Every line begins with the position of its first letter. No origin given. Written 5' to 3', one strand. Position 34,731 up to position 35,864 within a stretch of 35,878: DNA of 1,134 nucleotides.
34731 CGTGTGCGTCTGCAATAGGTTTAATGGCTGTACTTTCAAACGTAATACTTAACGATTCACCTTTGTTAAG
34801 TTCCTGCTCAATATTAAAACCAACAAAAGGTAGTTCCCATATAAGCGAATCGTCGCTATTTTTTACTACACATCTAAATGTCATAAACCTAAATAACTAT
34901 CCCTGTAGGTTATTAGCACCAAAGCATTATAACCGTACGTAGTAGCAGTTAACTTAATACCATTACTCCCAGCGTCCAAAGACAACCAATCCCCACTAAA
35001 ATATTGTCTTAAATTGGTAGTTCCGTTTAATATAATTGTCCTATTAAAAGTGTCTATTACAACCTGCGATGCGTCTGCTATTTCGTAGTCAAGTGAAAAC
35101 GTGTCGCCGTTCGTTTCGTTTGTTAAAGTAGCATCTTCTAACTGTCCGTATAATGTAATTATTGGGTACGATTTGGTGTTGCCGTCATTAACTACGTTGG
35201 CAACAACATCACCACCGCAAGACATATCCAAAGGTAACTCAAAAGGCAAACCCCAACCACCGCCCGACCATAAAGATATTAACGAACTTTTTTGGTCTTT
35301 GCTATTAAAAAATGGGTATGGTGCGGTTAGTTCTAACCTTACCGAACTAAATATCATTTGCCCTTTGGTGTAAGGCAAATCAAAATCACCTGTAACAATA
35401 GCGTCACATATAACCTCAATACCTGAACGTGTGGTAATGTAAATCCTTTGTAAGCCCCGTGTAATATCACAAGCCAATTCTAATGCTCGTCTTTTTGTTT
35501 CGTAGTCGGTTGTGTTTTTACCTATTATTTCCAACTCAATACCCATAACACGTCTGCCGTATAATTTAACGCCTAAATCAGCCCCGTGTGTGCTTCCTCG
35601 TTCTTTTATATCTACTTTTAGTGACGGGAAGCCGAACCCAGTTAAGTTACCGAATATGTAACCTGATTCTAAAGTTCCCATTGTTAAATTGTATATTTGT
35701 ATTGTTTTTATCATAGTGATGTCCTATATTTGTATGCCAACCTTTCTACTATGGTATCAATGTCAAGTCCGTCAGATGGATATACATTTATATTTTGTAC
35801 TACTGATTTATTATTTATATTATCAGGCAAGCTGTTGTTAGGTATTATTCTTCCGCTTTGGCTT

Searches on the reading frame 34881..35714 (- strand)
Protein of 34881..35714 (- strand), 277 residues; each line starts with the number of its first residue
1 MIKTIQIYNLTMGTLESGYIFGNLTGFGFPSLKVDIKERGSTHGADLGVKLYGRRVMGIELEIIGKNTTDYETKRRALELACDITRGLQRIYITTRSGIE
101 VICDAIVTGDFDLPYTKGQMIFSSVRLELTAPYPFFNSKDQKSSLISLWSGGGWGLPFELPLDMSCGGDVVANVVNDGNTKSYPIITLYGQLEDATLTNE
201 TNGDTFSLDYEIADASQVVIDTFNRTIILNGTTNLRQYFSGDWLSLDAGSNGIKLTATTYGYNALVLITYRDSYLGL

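Call 11: search_protein_families(library=phrogs, proteins=[window:34881-35714:-], max_evalue=0.01)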
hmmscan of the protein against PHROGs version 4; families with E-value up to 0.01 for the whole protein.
window:34881-35714:- (277 aa): 5 families
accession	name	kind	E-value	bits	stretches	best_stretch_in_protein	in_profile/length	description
phrog_5577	-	tail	1.1e-22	81.9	1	24-275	39-295/295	minor tail protein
phrog_33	-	tail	1.4e-22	81.5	1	18-276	52-279/651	distal tail protein Dit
phrog_106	-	tail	1.8e-13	51.4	1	15-227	59-258/329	minor tail protein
phrog_202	-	tail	4.3e-09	36.8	1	105-188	120-184/523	distal tail protein Dit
phrog_31951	-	unknown function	3.2e-05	25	1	214-275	112-172/173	-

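Call 12: search_protein_families(library=pfam, proteins=[window:34881-35714:-], max_evalue=0.01)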
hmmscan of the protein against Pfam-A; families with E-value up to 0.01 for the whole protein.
window:34881-35714:- (277 aa): 2 families
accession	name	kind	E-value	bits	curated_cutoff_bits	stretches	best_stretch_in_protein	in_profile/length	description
PF22768.1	SPP1_Dit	-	5.2e-10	39.8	25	1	177-274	1-97/97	Siphovirus-type tail component, C-terminal domain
PF05709.17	Sipho_tail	-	0.0043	17.7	24.2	0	38-113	31-103/118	Phage tail protein RIFT-related domain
